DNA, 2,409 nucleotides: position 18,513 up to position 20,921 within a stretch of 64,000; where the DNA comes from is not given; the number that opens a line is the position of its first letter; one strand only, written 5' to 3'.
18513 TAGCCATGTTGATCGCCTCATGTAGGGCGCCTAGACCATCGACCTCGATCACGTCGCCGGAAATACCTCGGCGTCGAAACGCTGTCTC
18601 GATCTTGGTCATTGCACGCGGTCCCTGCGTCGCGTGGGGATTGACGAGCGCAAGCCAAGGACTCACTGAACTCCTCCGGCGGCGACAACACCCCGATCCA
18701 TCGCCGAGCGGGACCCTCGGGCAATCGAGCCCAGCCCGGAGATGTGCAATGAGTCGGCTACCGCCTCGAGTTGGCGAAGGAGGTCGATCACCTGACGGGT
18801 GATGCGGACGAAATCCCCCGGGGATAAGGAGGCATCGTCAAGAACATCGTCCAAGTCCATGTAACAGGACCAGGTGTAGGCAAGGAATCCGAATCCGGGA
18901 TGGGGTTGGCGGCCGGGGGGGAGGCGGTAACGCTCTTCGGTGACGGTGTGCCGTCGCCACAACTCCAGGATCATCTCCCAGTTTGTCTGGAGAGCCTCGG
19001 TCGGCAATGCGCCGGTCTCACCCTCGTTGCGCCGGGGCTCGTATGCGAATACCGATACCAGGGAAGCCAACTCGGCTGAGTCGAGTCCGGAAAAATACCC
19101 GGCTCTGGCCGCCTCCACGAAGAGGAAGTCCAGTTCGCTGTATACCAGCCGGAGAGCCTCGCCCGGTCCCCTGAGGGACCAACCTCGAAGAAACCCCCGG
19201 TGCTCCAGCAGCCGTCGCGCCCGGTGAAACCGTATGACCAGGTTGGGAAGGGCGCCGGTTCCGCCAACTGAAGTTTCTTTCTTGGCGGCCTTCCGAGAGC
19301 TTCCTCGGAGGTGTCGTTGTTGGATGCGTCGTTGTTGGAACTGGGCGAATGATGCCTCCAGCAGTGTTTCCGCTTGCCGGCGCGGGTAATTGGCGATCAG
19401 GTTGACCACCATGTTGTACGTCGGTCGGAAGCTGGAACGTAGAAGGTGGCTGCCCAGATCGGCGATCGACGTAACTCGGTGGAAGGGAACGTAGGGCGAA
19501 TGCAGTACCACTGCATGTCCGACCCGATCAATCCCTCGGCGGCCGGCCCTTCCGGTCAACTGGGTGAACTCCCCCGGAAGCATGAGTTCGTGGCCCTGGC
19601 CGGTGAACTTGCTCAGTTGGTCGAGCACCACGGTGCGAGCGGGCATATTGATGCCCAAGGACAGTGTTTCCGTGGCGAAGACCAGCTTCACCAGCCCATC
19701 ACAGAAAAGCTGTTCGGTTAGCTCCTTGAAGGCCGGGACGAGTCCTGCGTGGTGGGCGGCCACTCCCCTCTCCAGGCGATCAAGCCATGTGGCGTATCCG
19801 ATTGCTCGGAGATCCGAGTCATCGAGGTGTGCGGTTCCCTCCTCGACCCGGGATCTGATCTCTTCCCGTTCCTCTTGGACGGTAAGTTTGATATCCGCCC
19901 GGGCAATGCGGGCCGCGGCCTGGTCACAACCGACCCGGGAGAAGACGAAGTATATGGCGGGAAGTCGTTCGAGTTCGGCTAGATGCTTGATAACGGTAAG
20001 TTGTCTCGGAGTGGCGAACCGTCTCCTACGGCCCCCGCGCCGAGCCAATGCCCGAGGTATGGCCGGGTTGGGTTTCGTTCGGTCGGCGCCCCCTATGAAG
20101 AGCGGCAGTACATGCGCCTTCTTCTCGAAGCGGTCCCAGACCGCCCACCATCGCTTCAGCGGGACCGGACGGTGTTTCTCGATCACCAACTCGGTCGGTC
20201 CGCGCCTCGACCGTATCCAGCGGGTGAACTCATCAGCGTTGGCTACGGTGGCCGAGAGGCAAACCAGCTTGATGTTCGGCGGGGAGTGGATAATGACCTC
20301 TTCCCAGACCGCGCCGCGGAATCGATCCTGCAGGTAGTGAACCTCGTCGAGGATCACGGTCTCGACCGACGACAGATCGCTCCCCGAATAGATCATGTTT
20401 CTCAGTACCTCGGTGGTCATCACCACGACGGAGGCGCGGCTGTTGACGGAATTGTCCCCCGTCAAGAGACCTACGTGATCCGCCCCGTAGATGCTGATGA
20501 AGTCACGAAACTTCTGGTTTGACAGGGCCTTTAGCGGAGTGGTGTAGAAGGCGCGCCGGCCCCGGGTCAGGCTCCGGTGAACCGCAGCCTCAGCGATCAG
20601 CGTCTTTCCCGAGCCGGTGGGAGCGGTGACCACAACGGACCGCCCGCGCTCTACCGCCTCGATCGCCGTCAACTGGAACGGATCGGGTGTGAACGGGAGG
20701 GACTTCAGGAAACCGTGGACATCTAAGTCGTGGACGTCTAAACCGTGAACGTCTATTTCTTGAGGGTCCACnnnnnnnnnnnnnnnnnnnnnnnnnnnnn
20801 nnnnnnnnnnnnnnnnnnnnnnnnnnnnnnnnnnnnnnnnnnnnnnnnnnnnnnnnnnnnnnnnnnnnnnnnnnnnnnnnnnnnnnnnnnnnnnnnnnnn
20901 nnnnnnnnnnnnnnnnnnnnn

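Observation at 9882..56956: Unannotated six-copy interspersed repeat family (about 150-210 bp) with about 20-bp terminal inverted repeats, MITE/Correia-like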

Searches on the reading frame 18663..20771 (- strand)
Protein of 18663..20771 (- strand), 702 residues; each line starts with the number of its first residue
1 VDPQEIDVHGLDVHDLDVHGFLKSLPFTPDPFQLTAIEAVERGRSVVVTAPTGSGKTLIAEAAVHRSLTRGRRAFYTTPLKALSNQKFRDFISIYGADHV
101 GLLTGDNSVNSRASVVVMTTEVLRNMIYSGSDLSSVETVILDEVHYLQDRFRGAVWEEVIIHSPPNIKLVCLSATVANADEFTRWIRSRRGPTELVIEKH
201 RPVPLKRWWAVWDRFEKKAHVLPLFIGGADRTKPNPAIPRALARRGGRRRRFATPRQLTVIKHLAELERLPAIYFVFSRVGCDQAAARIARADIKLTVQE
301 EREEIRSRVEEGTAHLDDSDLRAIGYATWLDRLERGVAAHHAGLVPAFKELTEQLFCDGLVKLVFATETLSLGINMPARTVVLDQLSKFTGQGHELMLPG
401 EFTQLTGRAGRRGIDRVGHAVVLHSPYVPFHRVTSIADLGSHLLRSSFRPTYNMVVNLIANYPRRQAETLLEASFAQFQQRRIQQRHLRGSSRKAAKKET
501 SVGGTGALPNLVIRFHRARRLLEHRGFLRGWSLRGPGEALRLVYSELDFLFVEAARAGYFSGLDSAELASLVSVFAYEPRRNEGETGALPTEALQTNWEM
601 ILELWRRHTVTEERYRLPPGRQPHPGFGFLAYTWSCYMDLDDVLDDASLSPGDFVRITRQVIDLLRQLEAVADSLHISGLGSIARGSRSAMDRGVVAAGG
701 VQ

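Call 12: search_protein_families(library=pfam, proteins=[window:18663-20771:-])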
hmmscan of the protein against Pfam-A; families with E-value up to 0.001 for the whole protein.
window:18663-20771:- (702 aa): 6 families
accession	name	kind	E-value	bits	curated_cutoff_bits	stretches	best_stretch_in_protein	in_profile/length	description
PF00270.35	DEAD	-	2.3e-28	99.5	26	1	31-181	2-166/167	DEAD/DEAH box helicase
PF08148.17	DSHCT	-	2.7e-24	86.3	22.7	1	537-697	8-171/172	DSHCT (NUC185) domain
PF04851.21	ResIII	-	3.5e-12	47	22.5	1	29-176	4-162/164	Type III restriction enzyme, res subunit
PF22527.2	DEXQc_Suv3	-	2e-08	34.4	27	1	46-171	16-129/154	DEXQ-box helicase domain of Suv3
PF13401.12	AAA_22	-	2e-05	25.3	27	1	43-159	5-104/130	AAA domain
PF00271.37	Helicase_C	-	5.5e-05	23.8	23.5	1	334-413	39-110/110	Helicase conserved C-terminal domain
